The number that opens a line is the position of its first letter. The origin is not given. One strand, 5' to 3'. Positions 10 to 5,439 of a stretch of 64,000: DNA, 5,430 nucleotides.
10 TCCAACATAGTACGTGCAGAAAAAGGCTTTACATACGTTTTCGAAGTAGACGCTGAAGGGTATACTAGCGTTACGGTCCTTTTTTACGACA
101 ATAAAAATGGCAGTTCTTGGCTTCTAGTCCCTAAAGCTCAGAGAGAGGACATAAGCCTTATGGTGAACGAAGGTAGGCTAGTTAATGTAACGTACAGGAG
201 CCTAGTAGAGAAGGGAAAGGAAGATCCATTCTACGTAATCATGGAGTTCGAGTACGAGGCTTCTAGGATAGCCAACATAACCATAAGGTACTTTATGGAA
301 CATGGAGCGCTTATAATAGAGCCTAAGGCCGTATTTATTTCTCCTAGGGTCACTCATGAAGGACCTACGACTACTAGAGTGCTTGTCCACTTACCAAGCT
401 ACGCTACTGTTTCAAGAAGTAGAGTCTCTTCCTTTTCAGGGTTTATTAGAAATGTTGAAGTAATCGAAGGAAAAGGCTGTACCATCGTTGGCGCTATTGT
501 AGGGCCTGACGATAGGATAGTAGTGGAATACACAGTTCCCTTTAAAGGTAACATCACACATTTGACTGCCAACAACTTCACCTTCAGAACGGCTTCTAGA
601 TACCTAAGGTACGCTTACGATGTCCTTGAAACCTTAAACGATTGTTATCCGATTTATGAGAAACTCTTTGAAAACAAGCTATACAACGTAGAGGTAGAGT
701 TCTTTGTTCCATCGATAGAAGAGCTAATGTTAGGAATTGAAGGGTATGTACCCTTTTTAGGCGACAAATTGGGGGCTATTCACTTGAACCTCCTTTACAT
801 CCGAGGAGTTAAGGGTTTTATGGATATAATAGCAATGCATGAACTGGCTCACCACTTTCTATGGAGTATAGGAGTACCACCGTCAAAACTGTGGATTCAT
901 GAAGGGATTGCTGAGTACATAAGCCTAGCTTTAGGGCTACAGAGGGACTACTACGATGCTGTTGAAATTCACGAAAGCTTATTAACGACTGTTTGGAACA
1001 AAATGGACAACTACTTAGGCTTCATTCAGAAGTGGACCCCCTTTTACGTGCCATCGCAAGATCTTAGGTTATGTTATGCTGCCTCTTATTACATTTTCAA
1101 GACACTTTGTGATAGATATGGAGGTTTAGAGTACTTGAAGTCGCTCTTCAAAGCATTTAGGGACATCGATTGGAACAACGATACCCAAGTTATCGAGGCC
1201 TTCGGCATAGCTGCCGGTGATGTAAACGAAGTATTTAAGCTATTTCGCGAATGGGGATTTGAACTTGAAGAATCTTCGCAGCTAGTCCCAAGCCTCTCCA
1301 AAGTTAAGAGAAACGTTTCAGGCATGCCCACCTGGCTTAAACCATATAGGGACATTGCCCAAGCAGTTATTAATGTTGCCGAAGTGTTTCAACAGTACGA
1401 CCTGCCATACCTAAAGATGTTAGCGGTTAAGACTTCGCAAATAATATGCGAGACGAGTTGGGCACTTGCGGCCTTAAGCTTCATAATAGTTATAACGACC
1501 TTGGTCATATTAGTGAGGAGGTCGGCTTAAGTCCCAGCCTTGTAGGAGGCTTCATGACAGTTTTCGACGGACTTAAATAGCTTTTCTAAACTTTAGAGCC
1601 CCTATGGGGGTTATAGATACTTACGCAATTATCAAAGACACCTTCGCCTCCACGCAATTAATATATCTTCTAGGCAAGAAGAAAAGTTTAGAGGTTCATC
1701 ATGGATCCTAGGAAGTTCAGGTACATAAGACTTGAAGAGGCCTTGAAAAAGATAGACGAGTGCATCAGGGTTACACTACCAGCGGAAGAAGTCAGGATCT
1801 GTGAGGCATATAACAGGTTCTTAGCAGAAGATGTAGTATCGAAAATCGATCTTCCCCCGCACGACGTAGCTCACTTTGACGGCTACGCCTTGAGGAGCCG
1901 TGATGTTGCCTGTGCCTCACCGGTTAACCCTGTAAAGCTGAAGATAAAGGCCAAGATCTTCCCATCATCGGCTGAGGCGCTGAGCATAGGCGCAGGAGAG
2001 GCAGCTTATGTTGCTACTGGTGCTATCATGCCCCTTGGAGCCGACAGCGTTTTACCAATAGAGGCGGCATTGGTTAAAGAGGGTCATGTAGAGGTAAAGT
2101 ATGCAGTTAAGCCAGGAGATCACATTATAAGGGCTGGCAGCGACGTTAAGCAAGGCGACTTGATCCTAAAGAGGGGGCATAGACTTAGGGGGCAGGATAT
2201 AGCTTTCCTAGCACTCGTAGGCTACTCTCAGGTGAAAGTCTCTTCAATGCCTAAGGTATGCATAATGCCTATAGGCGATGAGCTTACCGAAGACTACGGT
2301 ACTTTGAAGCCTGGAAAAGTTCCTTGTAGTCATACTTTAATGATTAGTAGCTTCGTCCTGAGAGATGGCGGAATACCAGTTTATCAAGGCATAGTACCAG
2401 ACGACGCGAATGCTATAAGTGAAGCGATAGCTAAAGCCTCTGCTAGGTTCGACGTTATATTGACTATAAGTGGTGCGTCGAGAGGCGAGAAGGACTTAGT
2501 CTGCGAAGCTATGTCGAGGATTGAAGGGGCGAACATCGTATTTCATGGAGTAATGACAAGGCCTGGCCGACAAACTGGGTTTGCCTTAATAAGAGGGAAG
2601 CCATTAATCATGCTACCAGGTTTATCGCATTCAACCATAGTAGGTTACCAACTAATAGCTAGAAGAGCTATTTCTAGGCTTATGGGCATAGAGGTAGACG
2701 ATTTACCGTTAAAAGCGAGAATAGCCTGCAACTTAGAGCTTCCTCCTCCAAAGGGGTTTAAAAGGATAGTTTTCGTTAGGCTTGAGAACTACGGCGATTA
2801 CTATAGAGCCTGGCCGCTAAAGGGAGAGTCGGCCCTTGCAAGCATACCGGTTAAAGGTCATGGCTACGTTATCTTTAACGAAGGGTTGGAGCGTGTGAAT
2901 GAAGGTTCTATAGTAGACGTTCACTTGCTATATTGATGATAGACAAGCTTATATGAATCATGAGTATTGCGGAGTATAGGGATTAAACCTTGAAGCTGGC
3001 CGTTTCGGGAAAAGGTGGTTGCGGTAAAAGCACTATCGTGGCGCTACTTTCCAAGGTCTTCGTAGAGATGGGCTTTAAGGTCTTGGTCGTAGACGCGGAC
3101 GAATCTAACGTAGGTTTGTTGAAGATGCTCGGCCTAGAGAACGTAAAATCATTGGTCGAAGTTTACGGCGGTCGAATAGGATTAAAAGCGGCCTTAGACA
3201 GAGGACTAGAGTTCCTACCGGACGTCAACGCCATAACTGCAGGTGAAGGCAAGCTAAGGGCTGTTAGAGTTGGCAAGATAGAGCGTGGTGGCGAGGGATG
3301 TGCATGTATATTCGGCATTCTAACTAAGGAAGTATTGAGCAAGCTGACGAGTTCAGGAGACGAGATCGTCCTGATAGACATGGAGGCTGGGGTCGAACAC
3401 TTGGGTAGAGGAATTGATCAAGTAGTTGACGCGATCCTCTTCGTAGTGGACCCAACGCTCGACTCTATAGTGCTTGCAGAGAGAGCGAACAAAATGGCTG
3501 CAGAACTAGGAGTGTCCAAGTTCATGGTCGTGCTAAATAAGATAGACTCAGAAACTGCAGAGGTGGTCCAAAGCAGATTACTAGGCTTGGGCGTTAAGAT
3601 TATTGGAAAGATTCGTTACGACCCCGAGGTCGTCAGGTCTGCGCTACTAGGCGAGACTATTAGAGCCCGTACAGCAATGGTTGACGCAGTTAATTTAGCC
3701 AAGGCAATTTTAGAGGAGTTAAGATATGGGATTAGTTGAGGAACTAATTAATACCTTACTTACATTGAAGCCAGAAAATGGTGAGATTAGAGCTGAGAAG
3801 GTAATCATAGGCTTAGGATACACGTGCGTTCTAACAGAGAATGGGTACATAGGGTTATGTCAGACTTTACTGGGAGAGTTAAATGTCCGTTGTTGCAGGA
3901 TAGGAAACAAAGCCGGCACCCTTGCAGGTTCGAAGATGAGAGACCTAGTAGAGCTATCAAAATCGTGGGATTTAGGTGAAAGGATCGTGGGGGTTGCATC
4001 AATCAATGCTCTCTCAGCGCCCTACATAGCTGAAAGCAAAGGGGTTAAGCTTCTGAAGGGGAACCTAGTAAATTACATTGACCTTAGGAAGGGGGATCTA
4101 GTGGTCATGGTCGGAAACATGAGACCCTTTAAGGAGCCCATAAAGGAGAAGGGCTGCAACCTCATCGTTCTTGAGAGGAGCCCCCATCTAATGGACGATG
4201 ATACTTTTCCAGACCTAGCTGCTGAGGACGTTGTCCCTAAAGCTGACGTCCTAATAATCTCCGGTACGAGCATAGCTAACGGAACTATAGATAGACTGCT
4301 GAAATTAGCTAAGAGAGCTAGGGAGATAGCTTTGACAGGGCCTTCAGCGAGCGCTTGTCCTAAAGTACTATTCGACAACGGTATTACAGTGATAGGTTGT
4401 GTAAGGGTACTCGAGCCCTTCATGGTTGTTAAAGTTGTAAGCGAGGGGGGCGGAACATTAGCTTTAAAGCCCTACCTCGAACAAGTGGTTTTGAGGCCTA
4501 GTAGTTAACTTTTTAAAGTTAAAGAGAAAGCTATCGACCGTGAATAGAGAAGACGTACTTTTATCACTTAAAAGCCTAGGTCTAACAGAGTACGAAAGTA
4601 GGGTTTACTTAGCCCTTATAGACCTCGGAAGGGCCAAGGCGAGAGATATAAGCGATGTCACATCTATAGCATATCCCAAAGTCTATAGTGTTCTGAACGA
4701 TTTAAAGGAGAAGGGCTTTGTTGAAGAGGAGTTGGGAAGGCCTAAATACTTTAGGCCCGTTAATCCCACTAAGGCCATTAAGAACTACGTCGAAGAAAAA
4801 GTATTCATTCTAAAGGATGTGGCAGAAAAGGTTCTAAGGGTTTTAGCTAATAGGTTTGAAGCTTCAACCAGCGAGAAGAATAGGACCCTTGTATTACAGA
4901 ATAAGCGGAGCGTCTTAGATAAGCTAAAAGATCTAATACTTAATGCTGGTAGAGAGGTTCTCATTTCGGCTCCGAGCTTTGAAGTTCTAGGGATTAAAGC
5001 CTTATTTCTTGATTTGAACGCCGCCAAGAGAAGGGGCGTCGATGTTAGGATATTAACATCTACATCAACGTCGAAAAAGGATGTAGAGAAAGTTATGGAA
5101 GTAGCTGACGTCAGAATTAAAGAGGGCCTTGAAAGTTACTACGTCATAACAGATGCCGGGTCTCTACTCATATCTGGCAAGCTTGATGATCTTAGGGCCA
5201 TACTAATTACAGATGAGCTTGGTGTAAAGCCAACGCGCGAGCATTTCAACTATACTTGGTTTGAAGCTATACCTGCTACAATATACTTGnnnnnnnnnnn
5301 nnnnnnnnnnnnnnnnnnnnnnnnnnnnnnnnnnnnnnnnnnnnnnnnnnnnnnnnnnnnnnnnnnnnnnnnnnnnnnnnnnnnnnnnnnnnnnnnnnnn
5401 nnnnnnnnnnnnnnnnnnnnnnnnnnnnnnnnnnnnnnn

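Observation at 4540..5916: TrmB-family transcription factor fused in-frame to MobA inside a molybdenum-cofactor gene cluster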

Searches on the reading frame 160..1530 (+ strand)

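Call 3: search_protein_families(library=pfam, proteins=[window:160-1530:+], max_evalue=0.01)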
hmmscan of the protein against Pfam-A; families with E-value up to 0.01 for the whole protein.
window:160-1530:+ (456 aa): 3 families
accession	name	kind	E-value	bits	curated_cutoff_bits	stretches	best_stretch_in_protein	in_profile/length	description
PF13485.12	Peptidase_MA_2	-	0.00025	21.3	32.4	1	226-360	71-196/201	Peptidase MA superfamily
PF18363.6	PI_PP_I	-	0.0025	18.4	28.5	0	357-406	32-81/94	Phosphoinositide phosphatase insertion domain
PF04450.18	BSP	-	0.0085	16.4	23.8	0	203-262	78-142/207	Peptidase of plants and bacteria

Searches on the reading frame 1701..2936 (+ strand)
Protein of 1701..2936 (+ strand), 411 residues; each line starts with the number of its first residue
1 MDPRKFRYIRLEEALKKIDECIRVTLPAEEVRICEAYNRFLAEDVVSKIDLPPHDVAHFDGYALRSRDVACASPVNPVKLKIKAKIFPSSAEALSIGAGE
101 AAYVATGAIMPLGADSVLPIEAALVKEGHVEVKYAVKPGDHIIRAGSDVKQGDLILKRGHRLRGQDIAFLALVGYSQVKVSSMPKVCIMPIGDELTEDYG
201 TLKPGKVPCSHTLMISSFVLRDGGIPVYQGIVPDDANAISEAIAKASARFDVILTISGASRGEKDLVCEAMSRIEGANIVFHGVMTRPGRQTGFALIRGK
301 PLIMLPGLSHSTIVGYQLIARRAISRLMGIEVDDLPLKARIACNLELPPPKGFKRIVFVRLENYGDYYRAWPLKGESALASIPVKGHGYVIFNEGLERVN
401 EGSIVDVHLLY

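Call 3: search_protein_families(library=pfam, proteins=[window:1701-2936:+], max_evalue=0.01)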
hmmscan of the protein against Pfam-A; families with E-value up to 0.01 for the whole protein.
window:1701-2936:+ (411 aa): 3 families
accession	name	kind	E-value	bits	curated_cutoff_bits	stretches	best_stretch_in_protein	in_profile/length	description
PF03453.22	MoeA_N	-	3.7e-40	137.6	30.8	1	9-174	1-160/160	MoeA N-terminal region (domain I and II)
PF00994.29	MoCF_biosynth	-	3.4e-19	69.4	26.6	1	188-324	2-142/144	Probable molybdopterin binding domain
PF03454.20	MoeA_C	-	0.0016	19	22.1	1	346-410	7-72/72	MoeA C-terminal region (domain IV)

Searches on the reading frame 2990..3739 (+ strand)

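Call 3: search_protein_families(library=pfam, proteins=[window:2990-3739:+], max_evalue=0.01)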
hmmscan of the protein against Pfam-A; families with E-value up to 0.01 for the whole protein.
window:2990-3739:+ (249 aa): 10 families
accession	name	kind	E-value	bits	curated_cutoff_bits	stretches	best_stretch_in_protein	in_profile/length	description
PF01656.29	CbiA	-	7e-15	55.5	25.4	1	4-223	3-124/125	CobQ/CobB/MinD/ParA nucleotide binding domain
PF00142.24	Fer4_NifH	-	6.3e-09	36.1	25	1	1-232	1-232/271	4Fe-4S iron sulfur cluster binding proteins, NifH/frxC family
PF10609.15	ParA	-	1.4e-06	28.4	27.1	1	4-52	8-56/246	NUBPL iron-transfer P-loop NTPase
PF13614.12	AAA_31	-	4.5e-06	27.2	27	1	7-38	9-40/177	AAA domain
PF06564.18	CBP_BcsQ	-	3.2e-05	24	21.3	1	3-41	4-43/234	Cellulose biosynthesis protein BcsQ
PF02374.21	ArsA_ATPase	-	6.4e-05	22.7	24.3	1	4-37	5-38/305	Anion-transporting ATPase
PF01935.23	DUF87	-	0.00039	21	23.2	1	3-37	26-61/220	Helicase HerA, central domain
PF01583.26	APS_kinase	-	0.0022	18.5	21.1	1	5-51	7-53/152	Adenylylsulphate kinase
PF16575.11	CLP1_P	-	0.0028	18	26.6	0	7-42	1-38/188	mRNA cleavage and polyadenylation factor CLP1 P-loop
PF00448.28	SRP54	-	0.01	16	22.7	0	4-42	5-43/196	SRP54-type protein, GTPase domain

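Call 4: search_protein_families(library=ncbifam, proteins=[window:2990-3739:+], max_evalue=0.01)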
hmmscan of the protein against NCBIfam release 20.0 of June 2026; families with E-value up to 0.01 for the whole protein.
window:2990-3739:+ (249 aa): 28 families (the best 25 are shown)
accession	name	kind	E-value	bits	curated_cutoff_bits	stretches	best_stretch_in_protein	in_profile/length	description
TIGR01969.1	minD_arch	subfamily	3.5e-19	69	201.75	1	5-235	6-221/251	cell division ATPase MinD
TIGR03815.1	CpaE_hom_Actino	equivalog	1.5e-10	40.8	154.45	1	5-244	117-340/340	septum site-determining protein Ssd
TIGR01968.1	minD_bact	equivalog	1.6e-10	40.8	212.9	2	5-69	7-73/261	septum site-determining protein MinD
TIGR03371.1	cellulose_yhjQ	equivalog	8.2e-08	32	157.85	1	5-41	7-43/246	cellulose biosynthesis protein BcsQ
NF041546.1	ParA_partition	equivalog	1.4e-07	31.2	180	1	5-38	5-38/203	ParA family partition ATPase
NF041136.1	MrpORP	equivalog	2.9e-07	30.1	450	1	4-54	10-60/365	iron-sulfur cluster carrier protein MrpORP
TIGR01287.1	nifH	equivalog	5.5e-06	25.9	394.35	1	2-133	2-125/275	nitrogenase iron protein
NF041417.1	ArsA_halo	exception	1.1e-05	24.3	800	1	4-39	337-372/617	arsenical pump-driving ATPase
NF047398.1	AAA_KGGVGR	domain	1.3e-05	25.6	90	1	6-37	9-40/190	KGGVGR-motif variant AAA ATPase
TIGR01007.1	eps_fam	subfamily_domain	1.6e-05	24.5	108.05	1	6-69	24-88/204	polysaccharide biosynthesis tyrosine autokinase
NF033200.1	F430_CfbC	exception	1.6e-05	24.4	402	1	2-224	2-218/260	Ni-sirohydrochlorin a,c-diamide reductive cyclase ATP-dependent reductase subunit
TIGR02016.1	BchX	equivalog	1.6e-05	24.3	331.2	1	3-215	3-220/296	chlorophyllide a reductase iron protein subunit X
NF009702.0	PRK13231.1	equivalog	0.00012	21.4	427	1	2-173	4-166/264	nitrogenase reductase-like protein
NF009701.0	PRK13230.1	subfamily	0.00016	20.8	350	1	2-121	3-123/291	nitrogenase reductase-like protein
NF053622.1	ATPseBagAMYCTU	equivalog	0.00019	21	400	1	4-46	11-52/325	ATPase BagA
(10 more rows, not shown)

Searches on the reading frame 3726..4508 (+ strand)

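Call 3: search_protein_families(library=pfam, proteins=[window:3726-4508:+], max_evalue=0.01)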
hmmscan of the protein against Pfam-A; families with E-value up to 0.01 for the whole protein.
window:3726-4508:+ (260 aa): 2 families
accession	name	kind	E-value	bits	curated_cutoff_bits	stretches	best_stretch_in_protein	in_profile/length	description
PF04016.18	DUF364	-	1.9e-41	141.5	23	1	116-255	4-145/147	Putative heavy-metal chelation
PF13938.11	DUF4213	-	1.7e-16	60.7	23.5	1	20-97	10-75/75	Putative heavy-metal chelation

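Call 4: search_protein_families(library=ncbifam, proteins=[window:3726-4508:+], max_evalue=0.01)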
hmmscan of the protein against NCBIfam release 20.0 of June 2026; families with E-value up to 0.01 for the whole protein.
window:3726-4508:+ (260 aa): 0 families

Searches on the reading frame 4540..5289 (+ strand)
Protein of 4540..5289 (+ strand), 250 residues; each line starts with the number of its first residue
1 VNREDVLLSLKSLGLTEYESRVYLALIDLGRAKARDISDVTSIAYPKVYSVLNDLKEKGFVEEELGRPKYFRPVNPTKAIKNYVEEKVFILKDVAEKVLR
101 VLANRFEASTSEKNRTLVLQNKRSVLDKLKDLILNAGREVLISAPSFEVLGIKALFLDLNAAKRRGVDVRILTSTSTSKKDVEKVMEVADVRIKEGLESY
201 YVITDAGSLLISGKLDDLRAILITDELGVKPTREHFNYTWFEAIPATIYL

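Call 33: find_homologous_proteins(query=window:4540-5289:+, max_evalue=0.00001)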
Query window:4540-5289:+ (250 aa): 7 proteins with E <= 0.00001 among 1828 candidates.
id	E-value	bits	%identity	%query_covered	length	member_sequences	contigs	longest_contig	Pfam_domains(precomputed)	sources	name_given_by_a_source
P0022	1.4e-100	354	66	94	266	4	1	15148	PF01978.26,PF13091.13,PF11495.15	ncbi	ncbi:hypothetical protein DSO06_05620, partial [Candidatus Nezhaarchaeota archaeon WYZ-LMO8]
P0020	7.6e-42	162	67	44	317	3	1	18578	PF12804.14,PF02348.26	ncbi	-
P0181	7.5e-19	86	36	67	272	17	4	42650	PF01978.26,PF13091.13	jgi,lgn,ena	-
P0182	4.8e-12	64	30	80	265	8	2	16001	PF01978.26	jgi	-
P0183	3.7e-9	55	40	41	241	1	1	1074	PF01978.26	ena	-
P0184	4.6e-8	51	29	76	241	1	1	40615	PF01978.26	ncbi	-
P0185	1.6e-7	49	27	74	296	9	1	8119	PF01978.26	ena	-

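Call 35: find_encoding_contigs(protein=P0181, flank=8000, max_places=3)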
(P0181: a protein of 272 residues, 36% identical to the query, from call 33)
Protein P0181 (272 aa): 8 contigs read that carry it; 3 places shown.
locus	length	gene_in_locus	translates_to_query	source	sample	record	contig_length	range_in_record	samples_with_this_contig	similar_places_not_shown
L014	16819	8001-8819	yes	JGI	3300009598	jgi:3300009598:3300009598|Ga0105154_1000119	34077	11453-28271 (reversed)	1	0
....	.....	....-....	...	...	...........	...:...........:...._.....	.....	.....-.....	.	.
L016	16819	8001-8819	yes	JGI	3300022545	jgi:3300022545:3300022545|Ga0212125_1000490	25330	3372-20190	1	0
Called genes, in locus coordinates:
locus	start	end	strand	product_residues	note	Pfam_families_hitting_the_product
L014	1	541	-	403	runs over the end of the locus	PF00266:Aminotran_5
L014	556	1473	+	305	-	PF01988:VIT1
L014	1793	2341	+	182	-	PF01558:POR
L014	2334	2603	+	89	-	PF13187:Fer4_9 (faint), PF12797:Fer4_2 (faint), PF13237:Fer4_10 (weak), PF14697:Fer4_21, PF12838:Fer4_7, PF13484:Fer4_16 (faint), PF00037:Fer4 (weak), PF12837:Fer4_6 (weak)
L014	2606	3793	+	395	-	PF01855:POR_N, PF02780:Transketolase_C, PF17147:PFOR_II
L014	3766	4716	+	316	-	PF02775:TPP_enzyme_C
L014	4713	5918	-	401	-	PF00483:NTP_transferase, PF12804:NTP_transf_3, PF00132:Hexapep (faint), PF25084:LbH_EIF2B, PF25087:GMPPB_C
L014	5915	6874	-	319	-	PF01408:GFO_IDH_MocA, PF22725:GFO_IDH_MocA_C3, PF02894:GFO_IDH_MocA_C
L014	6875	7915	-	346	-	PF04007:DUF354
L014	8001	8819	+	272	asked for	PF01978:TrmB, PF13091:PLDc_2 (faint)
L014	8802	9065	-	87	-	-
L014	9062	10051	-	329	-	PF00953:Glycos_transf_4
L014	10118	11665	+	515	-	-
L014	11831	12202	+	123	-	-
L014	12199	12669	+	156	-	-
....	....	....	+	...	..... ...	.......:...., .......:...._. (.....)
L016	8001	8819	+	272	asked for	PF01978:TrmB, PF13091:PLDc_2 (faint)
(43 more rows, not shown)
